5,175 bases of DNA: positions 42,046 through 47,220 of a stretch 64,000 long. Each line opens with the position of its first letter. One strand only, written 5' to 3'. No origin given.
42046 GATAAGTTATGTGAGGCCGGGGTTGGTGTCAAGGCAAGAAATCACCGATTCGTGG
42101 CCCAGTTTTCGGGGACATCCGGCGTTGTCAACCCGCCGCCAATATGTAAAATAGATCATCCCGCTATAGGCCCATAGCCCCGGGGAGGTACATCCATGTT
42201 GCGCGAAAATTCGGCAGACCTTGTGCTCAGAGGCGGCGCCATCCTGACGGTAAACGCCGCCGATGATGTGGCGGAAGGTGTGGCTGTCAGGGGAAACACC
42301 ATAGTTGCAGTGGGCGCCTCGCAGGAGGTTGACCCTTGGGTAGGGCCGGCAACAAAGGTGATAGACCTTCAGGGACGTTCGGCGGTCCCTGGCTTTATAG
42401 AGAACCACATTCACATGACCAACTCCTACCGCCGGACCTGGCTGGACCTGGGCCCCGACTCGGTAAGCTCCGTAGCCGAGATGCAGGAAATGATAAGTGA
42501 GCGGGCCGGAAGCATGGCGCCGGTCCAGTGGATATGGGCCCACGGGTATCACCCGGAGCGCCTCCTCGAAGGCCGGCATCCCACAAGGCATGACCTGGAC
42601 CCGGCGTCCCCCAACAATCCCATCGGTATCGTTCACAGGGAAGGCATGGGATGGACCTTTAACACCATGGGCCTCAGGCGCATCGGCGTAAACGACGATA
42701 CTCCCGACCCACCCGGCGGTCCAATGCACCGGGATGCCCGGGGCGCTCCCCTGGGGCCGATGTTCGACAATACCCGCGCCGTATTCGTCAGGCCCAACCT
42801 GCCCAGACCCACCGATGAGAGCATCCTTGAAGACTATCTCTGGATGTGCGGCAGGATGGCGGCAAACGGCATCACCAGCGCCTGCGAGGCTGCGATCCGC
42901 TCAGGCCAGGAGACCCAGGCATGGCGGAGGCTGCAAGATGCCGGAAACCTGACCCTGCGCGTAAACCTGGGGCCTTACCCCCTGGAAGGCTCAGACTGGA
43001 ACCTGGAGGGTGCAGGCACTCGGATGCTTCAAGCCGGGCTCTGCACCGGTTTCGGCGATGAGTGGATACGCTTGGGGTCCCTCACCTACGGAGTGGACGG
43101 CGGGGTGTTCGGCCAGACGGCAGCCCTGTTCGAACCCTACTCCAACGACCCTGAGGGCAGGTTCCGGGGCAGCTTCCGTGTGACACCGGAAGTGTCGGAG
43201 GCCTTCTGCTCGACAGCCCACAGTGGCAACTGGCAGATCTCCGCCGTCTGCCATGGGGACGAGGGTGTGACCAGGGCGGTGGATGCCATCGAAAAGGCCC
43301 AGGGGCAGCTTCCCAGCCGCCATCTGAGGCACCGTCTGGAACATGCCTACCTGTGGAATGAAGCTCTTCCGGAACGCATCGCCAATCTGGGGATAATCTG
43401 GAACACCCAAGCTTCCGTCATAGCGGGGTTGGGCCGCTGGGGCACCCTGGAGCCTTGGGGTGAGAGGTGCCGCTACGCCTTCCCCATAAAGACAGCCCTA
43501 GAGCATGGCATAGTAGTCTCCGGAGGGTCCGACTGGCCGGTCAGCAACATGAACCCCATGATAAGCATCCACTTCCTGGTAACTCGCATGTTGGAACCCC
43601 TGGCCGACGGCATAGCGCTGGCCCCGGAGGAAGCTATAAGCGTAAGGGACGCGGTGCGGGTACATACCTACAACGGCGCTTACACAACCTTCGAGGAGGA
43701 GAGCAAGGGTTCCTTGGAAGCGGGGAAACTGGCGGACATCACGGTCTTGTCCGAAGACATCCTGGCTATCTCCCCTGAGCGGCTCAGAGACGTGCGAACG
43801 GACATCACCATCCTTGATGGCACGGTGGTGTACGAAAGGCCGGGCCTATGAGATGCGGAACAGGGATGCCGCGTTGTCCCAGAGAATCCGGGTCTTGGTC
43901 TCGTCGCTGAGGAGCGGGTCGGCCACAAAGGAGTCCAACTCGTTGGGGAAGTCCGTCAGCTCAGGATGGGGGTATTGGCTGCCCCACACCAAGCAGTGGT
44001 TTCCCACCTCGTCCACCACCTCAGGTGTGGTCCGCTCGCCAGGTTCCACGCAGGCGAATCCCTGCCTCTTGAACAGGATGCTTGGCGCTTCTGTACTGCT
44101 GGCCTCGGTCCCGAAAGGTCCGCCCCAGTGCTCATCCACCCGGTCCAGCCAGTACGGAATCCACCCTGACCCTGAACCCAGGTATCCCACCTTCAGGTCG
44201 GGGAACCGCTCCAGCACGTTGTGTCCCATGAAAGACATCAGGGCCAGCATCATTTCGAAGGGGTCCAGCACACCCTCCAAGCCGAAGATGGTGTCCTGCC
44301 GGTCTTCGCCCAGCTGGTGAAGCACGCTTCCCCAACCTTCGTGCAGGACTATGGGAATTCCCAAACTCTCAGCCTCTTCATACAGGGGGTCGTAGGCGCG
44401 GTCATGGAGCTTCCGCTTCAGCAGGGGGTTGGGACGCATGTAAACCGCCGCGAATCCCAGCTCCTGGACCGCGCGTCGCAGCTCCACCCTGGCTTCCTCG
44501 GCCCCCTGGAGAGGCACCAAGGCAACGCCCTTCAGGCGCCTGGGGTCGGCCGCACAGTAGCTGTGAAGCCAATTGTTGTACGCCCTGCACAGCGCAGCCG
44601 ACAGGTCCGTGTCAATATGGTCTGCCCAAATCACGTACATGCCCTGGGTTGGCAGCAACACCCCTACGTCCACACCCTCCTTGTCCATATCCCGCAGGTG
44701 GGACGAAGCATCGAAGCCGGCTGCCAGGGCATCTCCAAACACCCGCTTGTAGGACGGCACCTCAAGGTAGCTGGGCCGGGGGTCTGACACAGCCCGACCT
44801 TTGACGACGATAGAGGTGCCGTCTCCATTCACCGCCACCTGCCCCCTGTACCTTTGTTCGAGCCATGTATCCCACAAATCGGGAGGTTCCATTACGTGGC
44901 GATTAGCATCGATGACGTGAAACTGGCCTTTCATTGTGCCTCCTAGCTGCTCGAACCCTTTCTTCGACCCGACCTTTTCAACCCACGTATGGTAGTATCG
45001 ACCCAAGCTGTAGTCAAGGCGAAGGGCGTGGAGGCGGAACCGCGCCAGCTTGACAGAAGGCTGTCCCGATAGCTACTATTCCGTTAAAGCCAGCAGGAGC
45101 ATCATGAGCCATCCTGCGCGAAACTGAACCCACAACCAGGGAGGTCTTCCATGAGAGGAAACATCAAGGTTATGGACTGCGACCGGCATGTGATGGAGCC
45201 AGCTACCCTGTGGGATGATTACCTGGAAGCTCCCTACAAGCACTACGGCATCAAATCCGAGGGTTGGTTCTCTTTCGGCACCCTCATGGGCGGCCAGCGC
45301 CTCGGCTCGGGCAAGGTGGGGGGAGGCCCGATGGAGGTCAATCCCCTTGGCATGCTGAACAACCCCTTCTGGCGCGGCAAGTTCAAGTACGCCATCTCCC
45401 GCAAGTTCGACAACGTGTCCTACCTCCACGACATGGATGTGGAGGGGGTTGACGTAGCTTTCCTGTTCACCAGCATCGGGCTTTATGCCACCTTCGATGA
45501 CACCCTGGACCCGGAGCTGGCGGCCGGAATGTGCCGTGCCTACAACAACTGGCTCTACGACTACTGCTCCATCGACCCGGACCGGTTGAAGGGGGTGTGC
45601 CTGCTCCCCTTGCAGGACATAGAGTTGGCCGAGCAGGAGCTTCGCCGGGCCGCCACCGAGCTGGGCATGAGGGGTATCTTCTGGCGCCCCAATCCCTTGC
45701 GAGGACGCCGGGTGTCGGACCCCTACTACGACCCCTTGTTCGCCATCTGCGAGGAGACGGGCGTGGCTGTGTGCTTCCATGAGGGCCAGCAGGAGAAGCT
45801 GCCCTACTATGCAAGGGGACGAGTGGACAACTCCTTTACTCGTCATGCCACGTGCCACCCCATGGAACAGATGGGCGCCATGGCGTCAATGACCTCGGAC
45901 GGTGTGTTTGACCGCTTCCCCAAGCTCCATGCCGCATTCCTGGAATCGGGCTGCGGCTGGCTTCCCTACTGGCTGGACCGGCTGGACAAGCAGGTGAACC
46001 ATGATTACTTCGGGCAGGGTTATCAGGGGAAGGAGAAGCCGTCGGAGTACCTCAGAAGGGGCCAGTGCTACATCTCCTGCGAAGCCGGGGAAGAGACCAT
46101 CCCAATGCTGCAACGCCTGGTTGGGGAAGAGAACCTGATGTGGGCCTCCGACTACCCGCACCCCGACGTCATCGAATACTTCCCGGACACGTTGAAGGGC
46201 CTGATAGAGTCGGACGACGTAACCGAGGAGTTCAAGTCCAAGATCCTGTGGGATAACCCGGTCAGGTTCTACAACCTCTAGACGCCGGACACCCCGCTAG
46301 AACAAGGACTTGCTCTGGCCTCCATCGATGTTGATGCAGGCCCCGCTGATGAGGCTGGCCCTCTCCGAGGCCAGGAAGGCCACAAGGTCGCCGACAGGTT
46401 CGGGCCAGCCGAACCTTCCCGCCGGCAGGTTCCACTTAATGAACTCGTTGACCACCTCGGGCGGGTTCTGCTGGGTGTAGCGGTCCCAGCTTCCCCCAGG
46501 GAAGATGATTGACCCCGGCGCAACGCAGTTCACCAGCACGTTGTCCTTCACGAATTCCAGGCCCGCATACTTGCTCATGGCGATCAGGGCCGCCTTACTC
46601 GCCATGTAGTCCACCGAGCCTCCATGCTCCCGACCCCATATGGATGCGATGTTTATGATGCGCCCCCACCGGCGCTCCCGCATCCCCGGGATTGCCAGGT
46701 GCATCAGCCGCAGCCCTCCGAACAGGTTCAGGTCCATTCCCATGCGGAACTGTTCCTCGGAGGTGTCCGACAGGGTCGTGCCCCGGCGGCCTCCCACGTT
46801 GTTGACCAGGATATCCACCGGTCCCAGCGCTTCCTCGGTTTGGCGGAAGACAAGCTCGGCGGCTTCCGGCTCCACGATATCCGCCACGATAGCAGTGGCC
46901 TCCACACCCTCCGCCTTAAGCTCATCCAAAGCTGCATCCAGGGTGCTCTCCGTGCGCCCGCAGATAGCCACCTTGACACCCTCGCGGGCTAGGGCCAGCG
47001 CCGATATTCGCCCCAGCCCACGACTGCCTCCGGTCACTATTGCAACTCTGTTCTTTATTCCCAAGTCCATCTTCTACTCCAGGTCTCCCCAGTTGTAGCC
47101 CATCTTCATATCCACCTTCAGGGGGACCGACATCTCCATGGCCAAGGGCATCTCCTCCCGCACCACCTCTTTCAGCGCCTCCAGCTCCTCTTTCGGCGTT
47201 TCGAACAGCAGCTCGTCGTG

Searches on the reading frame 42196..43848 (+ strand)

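Call 92: search_protein_families(library=pfam, proteins=[window:42196-43848:+], max_evalue=0.00001)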
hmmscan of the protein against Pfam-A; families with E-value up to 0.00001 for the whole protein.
window:42196-43848:+ (551 aa): 2 families
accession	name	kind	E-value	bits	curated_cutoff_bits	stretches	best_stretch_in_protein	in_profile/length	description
PF07969.17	Amidohydro_3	-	1.1e-86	292.7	29.7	1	54-546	1-472/472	Amidohydrolase family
PF01979.26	Amidohydro_1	-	2.4e-11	43.9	25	1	429-545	233-345/345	Amidohydrolase family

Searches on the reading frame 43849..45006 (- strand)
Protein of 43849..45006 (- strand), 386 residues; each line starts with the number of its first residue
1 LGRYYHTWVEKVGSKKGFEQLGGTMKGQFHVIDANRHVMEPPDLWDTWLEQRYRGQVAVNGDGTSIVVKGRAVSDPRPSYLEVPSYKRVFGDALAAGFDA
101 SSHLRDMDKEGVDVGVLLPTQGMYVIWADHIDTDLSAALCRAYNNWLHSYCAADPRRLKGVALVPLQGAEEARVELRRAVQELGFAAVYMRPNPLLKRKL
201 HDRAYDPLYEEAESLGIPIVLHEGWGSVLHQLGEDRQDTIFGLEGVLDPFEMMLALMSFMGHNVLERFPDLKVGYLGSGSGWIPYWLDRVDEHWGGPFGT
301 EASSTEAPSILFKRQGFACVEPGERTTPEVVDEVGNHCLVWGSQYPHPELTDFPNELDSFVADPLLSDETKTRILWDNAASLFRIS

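Call 92: search_protein_families(library=pfam, proteins=[window:43849-45006:-], max_evalue=0.00001)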
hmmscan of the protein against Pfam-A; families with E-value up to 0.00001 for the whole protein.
window:43849-45006:- (386 aa): 1 family
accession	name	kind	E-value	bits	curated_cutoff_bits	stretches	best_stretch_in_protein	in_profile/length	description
PF04909.20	Amidohydro_2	-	1.1e-33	117.7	26.4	1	92-385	13-289/289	Amidohydrolase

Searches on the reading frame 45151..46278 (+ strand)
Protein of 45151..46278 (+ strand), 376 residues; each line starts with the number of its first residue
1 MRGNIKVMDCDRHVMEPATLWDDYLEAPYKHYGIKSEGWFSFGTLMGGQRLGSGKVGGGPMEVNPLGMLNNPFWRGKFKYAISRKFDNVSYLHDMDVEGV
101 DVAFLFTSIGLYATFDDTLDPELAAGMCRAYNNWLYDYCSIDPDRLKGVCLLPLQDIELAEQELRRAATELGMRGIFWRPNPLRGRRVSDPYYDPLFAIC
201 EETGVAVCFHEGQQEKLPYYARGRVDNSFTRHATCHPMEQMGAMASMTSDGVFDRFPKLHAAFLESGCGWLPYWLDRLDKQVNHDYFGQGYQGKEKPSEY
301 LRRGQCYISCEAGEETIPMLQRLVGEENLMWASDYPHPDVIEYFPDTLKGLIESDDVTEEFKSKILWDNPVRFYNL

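Call 92: search_protein_families(library=pfam, proteins=[window:45151-46278:+], max_evalue=0.00001)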
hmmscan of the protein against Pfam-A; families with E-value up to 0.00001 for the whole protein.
window:45151-46278:+ (376 aa): 1 family
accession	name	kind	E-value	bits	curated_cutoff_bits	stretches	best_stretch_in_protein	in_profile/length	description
PF04909.20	Amidohydro_2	-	3.6e-35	122.6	26.4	1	86-376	19-289/289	Amidohydrolase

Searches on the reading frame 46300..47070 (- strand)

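Call 92: search_protein_families(library=pfam, proteins=[window:46300-47070:-], max_evalue=0.00001)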
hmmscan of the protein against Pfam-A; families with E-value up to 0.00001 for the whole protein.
window:46300-47070:- (257 aa): 3 families
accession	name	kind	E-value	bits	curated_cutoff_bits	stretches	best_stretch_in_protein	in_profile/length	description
PF00106.31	adh_short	-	1e-46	159.3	26.6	1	8-188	1-182/195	short chain dehydrogenase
PF13561.12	adh_short_C2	-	1.2e-44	153.1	27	1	17-252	6-235/236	Enoyl-(Acyl carrier protein) reductase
PF08659.16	KR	-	3.9e-10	40.4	22.6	1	11-162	4-156/180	KR domain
